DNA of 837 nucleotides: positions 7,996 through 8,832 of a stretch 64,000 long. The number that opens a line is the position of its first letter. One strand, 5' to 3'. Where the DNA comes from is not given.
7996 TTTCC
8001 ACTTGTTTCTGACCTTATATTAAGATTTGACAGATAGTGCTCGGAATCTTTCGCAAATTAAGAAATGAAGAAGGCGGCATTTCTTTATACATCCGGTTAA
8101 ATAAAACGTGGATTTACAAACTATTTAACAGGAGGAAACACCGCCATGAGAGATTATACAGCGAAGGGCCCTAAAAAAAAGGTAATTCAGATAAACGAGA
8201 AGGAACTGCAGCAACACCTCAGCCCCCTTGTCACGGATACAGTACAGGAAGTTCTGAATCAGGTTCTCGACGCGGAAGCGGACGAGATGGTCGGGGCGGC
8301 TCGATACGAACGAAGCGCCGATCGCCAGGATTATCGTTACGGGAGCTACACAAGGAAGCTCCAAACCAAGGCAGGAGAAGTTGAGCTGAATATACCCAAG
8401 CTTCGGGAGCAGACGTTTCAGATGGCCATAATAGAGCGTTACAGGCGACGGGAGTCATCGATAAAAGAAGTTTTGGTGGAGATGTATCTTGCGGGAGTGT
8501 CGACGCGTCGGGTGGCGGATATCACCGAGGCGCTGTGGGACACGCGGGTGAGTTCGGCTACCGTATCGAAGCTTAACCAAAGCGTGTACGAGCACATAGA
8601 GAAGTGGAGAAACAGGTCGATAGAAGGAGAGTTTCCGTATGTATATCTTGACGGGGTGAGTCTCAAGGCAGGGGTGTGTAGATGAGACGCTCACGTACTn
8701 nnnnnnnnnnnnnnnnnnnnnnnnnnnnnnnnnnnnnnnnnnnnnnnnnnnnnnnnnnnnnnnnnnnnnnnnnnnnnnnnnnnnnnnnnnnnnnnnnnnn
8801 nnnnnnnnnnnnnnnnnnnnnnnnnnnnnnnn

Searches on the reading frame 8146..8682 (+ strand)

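Call 66: search_protein_families(library=pfam, proteins=[window:8146-8682:+], max_evalue=0.0001)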
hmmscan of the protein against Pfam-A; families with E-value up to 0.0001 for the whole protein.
window:8146-8682:+ (179 aa): 1 family
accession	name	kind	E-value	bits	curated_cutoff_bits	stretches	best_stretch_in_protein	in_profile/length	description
PF00872.24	Transposase_mut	-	1.5e-47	162.7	21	1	11-174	8-171/379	Transposase, Mutator family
